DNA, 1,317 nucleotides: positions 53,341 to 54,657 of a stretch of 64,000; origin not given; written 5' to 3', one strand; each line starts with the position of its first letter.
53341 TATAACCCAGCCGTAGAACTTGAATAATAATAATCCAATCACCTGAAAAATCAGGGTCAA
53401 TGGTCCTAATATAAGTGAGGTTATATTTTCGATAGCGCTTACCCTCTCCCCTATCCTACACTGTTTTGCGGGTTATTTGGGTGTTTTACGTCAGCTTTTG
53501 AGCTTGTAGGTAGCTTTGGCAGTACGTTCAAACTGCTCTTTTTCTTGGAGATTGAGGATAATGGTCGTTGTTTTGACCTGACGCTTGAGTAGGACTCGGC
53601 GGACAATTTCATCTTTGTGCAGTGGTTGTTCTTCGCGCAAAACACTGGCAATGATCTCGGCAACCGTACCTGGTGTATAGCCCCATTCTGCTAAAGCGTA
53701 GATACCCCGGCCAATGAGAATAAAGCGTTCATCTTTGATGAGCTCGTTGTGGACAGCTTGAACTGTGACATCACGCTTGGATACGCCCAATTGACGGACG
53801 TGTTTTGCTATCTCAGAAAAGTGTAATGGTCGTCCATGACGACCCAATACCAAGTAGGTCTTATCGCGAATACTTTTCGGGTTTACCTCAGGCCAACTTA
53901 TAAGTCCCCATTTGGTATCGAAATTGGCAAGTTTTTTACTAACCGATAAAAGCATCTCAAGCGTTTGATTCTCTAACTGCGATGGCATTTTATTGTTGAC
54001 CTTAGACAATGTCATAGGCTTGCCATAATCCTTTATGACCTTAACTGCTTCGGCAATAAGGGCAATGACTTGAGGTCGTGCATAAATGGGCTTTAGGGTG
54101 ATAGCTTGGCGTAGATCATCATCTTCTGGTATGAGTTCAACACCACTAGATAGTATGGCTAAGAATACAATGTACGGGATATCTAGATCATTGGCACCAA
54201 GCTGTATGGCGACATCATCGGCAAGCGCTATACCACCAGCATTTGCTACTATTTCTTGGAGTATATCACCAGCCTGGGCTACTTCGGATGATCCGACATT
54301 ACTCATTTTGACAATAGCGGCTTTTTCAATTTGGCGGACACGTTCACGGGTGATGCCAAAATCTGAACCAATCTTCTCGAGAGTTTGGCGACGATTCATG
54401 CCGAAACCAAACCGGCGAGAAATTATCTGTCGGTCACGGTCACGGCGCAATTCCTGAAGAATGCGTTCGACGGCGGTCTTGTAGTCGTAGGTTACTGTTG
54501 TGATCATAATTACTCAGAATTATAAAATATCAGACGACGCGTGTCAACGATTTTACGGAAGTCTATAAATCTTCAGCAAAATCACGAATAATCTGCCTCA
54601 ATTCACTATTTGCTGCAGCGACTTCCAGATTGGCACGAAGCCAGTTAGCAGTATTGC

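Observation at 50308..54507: dcw cluster ends at ftsQ (no ftsA/ftsZ) and abuts a type-IV-secretion coupling ATPase with an HTH regulator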

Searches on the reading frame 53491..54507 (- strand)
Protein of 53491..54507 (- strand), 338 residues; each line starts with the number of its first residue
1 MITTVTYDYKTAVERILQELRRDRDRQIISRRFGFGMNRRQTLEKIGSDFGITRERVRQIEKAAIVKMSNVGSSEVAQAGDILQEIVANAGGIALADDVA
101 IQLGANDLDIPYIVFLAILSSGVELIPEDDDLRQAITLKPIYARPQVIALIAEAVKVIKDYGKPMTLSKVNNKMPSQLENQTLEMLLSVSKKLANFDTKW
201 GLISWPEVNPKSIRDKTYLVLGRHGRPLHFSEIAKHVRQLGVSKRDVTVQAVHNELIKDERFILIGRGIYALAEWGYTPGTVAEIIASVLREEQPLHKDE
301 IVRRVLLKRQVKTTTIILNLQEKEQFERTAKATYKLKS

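Call 3: search_protein_families(library=pfam, proteins=[window:53491-54507:-], max_evalue=0.01)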
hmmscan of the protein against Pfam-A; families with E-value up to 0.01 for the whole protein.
window:53491-54507:- (338 aa): 3 families
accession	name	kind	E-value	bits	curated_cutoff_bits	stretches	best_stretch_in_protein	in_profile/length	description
PF04545.22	Sigma70_r4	-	9.3e-13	47.9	24.1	1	23-68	7-48/50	Sigma-70, region 4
PF05066.19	HARE-HTH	-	9.5e-11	42.4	25.9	1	214-275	4-71/71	HB1, ASXL, restriction endonuclease HTH domain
PF11784.13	DUF3320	-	0.0013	19.1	25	1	280-306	10-36/50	Protein of unknown function (DUF3320)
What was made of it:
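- Checked: The HTH protein (53491-54507, minus strand) has Sigma70_r4 (aa 23-68) and HARE-HTH (aa 214-275) (call 3).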

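Call 10: search_protein_families(library=ncbifam, proteins=[window:53491-54507:-], max_evalue=0.1)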
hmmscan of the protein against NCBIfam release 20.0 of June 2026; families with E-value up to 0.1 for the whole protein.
window:53491-54507:- (338 aa): 34 families (the best 25 are shown)
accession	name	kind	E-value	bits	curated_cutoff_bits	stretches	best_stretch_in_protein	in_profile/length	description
NF041931.2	MzaA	equivalog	4.5e-15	55.5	800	1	8-68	642-701/726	MZA anti-phage system associated sigma-70 family RNA polymerase sigma factor MzaA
NF004208.0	PRK05658.1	equivalog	1.1e-14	54.3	555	1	6-70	555-618/631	RNA polymerase sigma factor RpoD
TIGR02394.1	rpoS_proteo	equivalog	1.4e-12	47.7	378.7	1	7-71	210-273/285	RNA polymerase sigma factor RpoS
TIGR02393.1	RpoD_Cterm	equivalog_domain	2.3e-12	47.1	354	1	9-70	166-226/238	RNA polymerase sigma factor RpoD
NF004207.0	PRK05657.1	equivalog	3.2e-12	46.5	394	1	7-71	253-316/329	RNA polymerase sigma factor RpoS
TIGR02997.1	Sig70-cyanoRpoD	subfamily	4.5e-11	42.6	384.5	1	10-68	240-297/298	RNA polymerase sigma factor, RpoD/SigA family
NF004562.0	PRK05901.1-4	equivalog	4.7e-11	41.9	779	1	12-76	485-549/571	RNA polymerase sigma factor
NF005920.0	PRK07921.1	subfamily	1.2e-10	41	464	1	10-71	257-317/328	RNA polymerase sigma factor SigB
NF006666.0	PRK09210.1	equivalog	5.1e-10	39.2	572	1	11-70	300-358/370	RNA polymerase sigma factor RpoD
NF004566.0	PRK05901.2-4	equivalog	1.9e-09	37.3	531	1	12-70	373-432/448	RNA polymerase sigma factor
NF005643.0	PRK07406.1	equivalog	2e-09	37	500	1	12-68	328-383/397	RNA polymerase sigma factor RpoD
NF005642.0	PRK07405.1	subfamily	2.3e-09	36.9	524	1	10-69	248-306/318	RNA polymerase sigma factor SigD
NF005143.0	PRK06596.1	subfamily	8.7e-09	35.3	241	1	11-70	222-279/285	RNA polymerase factor sigma-32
TIGR02392.1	rpoH_proteo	equivalog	1.1e-08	35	323.1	1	11-70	210-266/270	RNA polymerase sigma factor RpoH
NF004561.0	PRK05901.1-3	equivalog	1.5e-08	34.3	582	1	15-70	471-525/537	RNA polymerase sigma factor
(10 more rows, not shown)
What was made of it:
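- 53491..54507 (-): A 338-aa protein with sigma-70 region 4 followed by a HARE-HTH (RNA polymerase delta-like) domain. It lies upstream of the ATPase across a 90-nt spacer with no promoter match, and is probably co-transcribed with it. Calls 3 and 10.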

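Call 63: search_protein_families(library=padloc, proteins=[window:53491-54507:-], max_evalue=0.01)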
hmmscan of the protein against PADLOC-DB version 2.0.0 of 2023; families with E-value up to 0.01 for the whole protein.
window:53491-54507:- (338 aa): 1 family
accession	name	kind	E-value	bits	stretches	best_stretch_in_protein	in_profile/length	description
PDLC02203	MzaA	-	1.6e-11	41.2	1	11-70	599-657/683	-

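Call 66: find_encoding_contigs(protein=window:53491-54507:-, flank=10000, max_places=6)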
Protein window:53491-54507:- (338 aa): 22 contigs read that carry it; 6 places shown.
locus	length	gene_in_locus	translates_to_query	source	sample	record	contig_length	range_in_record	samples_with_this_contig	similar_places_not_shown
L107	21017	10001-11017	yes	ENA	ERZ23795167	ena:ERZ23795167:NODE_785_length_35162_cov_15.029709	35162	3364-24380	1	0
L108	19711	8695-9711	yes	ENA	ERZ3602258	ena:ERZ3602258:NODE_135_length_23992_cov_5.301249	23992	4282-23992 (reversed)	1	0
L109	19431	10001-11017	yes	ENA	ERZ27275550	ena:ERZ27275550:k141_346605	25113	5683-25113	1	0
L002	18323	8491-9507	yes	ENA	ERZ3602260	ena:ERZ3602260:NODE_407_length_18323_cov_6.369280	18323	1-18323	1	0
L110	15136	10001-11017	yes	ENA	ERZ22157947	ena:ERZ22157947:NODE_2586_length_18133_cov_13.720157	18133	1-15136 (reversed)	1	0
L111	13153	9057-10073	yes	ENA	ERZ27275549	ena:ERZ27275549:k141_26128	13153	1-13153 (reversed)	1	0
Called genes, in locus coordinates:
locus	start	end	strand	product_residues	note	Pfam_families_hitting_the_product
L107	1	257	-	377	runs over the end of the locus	PF01170:UPF0020 (weak), PF01555:N6_N4_Mtase (weak)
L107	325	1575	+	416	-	PF13742:tRNA_anti_2, PF01336:tRNA_anti-codon, PF02601:Exonuc_VII_L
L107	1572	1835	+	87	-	PF02609:Exonuc_VII_S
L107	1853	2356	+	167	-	-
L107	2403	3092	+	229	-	-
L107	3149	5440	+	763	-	PF01590:GAF, PF13185:GAF_2, PF13492:GAF_3 (weak), PF00989:PAS (weak), PF08448:PAS_4, PF13426:PAS_9, PF00512:HisKA, PF02518:HATPase_c, +4 more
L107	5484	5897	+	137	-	PF00072:Response_reg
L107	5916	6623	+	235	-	PF11967:RecO_N, PF02565:RecO_C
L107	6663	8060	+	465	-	PF00587:tRNA-synt_2b, PF03129:HGTP_anticodon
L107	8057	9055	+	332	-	PF01933:CofD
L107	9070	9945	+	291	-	PF00483:NTP_transferase, PF12804:NTP_transf_3 (faint)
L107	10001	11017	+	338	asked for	PF04545:Sigma70_r4, PF05066:HARE-HTH (faint)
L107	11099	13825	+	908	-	PF26449:DUF8128, PF01935:DUF87, PF10412:TrwB_AAD_bind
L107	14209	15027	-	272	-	PF08478:POTRA_1 (weak)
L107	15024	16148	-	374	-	PF03033:Glyco_transf_28, PF04101:Glyco_tran_28_C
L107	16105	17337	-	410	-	PF01098:FTSW_RODA_SPOVE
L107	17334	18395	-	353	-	PF00953:Glycos_transf_4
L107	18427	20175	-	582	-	PF03717:PBP_dimer, PF00905:Transpeptidase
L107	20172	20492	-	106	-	-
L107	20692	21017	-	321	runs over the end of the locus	PF01795:Methyltransf_5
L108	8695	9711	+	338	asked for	PF04545:Sigma70_r4, PF05066:HARE-HTH (faint)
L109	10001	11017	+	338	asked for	PF04545:Sigma70_r4, PF05066:HARE-HTH (faint)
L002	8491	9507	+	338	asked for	PF04545:Sigma70_r4, PF05066:HARE-HTH (faint)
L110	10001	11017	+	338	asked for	PF04545:Sigma70_r4, PF05066:HARE-HTH (faint)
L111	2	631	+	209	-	?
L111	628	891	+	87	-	PF02609:Exonuc_VII_S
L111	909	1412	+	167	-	-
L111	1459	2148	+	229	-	-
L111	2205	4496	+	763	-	PF01590:GAF, PF13185:GAF_2, PF13492:GAF_3 (weak), PF00989:PAS (weak), PF08448:PAS_4, PF13426:PAS_9, PF00512:HisKA, PF02518:HATPase_c, +4 more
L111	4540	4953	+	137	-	PF00072:Response_reg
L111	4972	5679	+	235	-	PF11967:RecO_N, PF02565:RecO_C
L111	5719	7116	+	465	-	PF00587:tRNA-synt_2b, PF03129:HGTP_anticodon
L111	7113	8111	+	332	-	PF01933:CofD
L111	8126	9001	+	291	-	PF00483:NTP_transferase, PF12804:NTP_transf_3 (faint)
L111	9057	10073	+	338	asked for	PF04545:Sigma70_r4, PF05066:HARE-HTH (faint)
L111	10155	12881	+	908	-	PF26449:DUF8128, PF01935:DUF87, PF10412:TrwB_AAD_bind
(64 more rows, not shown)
